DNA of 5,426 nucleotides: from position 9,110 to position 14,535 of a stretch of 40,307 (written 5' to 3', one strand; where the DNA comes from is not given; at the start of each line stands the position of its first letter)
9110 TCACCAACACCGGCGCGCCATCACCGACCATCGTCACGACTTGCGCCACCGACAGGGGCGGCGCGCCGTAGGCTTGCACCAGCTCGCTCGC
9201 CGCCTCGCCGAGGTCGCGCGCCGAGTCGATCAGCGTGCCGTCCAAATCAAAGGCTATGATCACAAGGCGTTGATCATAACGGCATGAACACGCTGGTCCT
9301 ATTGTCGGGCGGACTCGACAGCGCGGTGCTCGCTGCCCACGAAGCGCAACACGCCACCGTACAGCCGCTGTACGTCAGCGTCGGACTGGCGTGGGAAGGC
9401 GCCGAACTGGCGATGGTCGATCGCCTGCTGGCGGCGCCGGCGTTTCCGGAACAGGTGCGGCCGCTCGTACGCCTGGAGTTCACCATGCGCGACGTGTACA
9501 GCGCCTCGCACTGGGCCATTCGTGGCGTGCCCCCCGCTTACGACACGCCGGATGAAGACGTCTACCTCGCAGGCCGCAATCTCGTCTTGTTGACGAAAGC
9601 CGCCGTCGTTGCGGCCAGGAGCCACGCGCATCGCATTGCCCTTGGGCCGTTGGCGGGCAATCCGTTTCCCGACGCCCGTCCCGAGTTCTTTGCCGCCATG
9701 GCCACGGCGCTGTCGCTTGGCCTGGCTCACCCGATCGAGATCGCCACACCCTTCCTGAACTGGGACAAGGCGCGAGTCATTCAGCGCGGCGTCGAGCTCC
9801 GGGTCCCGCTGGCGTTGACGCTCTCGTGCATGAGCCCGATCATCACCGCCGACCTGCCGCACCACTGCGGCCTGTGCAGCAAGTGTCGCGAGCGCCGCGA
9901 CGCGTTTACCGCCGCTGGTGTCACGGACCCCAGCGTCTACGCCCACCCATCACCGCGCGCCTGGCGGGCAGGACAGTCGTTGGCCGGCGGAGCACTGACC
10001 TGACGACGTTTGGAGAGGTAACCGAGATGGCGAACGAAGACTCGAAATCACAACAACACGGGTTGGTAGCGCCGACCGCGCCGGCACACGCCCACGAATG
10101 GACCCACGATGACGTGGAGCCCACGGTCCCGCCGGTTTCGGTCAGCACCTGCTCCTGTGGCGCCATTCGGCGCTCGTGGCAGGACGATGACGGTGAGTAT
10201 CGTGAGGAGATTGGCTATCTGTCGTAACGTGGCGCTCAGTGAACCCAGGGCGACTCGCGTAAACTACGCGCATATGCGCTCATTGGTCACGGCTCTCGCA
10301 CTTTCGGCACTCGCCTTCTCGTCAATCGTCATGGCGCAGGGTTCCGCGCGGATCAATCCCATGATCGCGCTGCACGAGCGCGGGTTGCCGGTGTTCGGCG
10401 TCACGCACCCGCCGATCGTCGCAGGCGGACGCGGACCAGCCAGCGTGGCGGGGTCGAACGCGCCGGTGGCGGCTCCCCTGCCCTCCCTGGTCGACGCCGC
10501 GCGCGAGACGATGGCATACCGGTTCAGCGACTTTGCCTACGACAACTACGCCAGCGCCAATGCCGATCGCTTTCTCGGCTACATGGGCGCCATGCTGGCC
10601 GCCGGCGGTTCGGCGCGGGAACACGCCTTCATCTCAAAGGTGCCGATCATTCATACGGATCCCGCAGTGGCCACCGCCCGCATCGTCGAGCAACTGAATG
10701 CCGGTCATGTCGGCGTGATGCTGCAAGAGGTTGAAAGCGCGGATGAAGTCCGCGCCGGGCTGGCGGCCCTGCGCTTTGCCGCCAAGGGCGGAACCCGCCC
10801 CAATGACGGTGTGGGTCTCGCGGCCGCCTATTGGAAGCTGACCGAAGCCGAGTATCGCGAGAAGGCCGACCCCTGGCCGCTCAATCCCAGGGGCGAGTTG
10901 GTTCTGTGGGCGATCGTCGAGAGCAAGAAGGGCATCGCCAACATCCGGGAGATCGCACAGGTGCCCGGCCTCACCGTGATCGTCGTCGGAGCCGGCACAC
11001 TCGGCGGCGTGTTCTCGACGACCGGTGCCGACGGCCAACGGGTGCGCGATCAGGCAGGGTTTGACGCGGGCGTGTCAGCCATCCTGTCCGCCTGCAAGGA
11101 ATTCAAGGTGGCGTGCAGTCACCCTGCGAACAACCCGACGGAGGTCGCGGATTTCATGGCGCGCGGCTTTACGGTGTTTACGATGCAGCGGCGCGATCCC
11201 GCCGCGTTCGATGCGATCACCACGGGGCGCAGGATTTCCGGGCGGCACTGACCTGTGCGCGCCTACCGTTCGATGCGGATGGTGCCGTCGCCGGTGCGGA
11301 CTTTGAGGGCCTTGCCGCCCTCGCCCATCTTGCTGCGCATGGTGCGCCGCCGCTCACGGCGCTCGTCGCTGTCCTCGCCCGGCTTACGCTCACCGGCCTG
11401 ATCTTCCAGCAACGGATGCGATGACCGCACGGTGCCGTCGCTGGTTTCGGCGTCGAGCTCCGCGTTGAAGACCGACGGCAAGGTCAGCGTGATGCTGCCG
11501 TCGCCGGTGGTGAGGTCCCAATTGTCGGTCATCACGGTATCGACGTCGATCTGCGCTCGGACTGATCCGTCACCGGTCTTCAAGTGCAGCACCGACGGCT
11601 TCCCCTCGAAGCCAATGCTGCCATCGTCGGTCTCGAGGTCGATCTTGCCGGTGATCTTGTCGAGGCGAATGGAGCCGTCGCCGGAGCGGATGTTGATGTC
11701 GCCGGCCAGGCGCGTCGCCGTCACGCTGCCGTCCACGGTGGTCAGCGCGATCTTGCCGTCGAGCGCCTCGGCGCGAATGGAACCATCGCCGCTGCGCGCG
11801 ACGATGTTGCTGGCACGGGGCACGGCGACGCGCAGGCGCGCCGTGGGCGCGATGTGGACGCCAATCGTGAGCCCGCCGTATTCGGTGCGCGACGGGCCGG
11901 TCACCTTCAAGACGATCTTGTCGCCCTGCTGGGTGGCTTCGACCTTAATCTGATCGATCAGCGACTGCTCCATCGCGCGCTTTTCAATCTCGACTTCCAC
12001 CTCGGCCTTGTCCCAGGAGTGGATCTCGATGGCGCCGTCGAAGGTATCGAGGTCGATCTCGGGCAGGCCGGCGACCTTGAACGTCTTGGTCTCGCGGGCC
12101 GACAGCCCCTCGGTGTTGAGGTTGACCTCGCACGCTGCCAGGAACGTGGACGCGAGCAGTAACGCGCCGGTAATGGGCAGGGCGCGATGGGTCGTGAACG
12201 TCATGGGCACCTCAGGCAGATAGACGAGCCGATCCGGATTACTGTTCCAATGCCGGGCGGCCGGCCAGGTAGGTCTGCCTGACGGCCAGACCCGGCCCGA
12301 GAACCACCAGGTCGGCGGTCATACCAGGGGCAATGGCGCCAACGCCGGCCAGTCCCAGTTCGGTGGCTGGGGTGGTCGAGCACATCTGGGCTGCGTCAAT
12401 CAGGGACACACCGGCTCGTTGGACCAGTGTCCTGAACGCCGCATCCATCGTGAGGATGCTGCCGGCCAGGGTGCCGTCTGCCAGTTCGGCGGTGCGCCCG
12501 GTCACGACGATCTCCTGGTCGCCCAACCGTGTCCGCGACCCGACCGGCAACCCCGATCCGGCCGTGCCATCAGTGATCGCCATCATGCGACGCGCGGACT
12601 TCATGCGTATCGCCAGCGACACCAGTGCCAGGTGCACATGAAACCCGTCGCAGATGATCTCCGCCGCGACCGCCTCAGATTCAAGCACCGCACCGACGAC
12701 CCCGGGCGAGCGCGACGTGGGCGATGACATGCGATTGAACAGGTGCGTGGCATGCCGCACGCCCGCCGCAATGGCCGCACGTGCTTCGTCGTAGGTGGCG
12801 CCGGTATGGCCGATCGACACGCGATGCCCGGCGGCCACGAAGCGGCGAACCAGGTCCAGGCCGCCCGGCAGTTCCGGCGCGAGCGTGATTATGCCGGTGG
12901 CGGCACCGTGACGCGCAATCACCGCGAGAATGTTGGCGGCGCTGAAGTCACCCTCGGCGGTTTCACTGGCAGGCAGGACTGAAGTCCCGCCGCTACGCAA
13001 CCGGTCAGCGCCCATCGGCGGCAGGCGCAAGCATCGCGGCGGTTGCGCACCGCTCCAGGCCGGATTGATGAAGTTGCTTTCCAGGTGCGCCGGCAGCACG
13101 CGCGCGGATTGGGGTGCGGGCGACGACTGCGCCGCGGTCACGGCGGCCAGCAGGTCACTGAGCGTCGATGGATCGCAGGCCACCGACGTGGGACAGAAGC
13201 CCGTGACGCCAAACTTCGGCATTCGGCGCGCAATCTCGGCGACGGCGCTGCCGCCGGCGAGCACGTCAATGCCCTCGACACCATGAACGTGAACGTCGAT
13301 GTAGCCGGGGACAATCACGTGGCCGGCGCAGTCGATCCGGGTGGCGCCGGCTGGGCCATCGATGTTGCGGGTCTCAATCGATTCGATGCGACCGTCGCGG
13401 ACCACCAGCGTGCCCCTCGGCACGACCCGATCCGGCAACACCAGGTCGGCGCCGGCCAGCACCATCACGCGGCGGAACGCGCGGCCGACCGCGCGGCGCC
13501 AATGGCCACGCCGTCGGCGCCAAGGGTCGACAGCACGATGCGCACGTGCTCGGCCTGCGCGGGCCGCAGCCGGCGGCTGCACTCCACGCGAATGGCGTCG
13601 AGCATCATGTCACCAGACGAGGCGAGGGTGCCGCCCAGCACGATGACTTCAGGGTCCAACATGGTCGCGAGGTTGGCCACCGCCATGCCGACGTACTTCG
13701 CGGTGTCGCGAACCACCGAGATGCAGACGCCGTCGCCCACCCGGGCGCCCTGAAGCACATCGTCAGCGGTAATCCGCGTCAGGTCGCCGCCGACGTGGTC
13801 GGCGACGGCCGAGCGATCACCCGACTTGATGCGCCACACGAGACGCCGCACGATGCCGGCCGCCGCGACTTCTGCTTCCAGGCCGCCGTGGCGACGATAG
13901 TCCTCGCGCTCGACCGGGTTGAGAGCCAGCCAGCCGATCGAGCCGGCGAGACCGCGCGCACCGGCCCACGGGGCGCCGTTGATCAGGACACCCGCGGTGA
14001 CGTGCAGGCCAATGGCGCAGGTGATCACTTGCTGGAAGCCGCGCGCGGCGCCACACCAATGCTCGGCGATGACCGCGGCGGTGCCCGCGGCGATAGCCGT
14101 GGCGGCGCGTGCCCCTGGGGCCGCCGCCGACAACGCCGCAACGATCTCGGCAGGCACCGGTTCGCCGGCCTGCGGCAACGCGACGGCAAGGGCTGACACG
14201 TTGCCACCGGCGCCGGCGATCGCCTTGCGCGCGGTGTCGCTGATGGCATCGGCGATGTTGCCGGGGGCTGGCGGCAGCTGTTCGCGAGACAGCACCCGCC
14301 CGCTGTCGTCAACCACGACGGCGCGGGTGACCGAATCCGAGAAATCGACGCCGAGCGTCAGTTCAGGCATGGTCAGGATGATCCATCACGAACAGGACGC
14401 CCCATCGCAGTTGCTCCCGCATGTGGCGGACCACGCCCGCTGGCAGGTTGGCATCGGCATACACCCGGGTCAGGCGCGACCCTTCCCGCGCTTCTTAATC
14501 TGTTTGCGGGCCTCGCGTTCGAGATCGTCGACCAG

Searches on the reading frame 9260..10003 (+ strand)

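Call 45: search_protein_families(library=pfam, proteins=[window:9260-10003:+], max_evalue=0.00001)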
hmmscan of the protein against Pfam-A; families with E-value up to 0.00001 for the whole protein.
window:9260-10003:+ (247 aa): 1 family
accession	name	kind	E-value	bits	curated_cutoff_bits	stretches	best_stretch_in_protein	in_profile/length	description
PF06508.19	QueC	-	8.5e-29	101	22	1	11-219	2-209/210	Queuosine biosynthesis protein QueC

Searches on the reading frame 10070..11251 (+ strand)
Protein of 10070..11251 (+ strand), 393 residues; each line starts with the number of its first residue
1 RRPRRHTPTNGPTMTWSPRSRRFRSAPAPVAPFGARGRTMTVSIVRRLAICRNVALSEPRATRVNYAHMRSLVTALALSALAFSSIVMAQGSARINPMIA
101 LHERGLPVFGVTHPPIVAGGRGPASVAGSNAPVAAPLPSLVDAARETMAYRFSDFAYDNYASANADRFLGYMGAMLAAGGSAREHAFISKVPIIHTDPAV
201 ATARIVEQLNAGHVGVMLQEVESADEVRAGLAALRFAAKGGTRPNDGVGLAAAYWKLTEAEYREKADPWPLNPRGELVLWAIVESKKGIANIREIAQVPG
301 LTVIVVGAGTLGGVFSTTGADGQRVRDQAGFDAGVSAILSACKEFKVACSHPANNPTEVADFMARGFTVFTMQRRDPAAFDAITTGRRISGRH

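Call 45: search_protein_families(library=pfam, proteins=[window:10070-11251:+], max_evalue=0.00001)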
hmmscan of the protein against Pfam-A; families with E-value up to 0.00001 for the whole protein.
window:10070-11251:+ (393 aa): 1 family
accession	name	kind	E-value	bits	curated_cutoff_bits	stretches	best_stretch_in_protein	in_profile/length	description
PF03328.21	HpcH_HpaI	-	2.5e-09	37.2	25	1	204-368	77-207/221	HpcH/HpaI aldolase/citrate lyase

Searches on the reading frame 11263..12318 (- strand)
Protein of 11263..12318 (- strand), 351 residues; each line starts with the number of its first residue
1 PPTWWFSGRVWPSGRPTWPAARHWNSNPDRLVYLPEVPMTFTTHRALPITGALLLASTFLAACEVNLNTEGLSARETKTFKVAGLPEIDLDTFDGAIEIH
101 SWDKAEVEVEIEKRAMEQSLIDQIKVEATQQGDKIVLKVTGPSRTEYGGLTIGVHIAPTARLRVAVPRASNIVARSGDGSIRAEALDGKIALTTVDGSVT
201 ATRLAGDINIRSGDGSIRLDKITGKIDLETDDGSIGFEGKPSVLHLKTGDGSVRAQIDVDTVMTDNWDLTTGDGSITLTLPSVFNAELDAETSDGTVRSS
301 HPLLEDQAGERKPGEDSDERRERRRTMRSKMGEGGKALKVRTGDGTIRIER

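Call 45: search_protein_families(library=pfam, proteins=[window:11263-12318:-], max_evalue=0.00001)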
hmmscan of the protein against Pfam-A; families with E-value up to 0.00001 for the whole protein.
window:11263-12318:- (351 aa): 1 family
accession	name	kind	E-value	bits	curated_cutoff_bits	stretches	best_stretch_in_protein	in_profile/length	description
PF13349.12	DUF4097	-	1.6e-14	54.4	22.9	1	94-349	10-246/247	Toastrack DUF4097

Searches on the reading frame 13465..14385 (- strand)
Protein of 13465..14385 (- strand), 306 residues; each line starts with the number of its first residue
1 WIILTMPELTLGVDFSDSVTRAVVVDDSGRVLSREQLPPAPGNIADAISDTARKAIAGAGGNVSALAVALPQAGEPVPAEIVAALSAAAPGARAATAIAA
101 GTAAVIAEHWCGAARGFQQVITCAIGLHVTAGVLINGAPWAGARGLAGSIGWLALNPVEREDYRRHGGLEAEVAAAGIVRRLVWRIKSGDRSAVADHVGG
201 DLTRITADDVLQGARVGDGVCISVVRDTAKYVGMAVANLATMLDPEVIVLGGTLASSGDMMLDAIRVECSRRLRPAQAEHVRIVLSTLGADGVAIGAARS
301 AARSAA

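Call 45: search_protein_families(library=pfam, proteins=[window:13465-14385:-], max_evalue=0.00001)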
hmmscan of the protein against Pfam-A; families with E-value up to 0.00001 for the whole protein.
window:13465-14385:- (306 aa): 1 family
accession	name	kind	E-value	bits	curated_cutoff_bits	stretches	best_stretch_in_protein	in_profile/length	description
PF00480.26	ROK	-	1.2e-25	91.1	22.9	1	103-299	108-289/294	ROK family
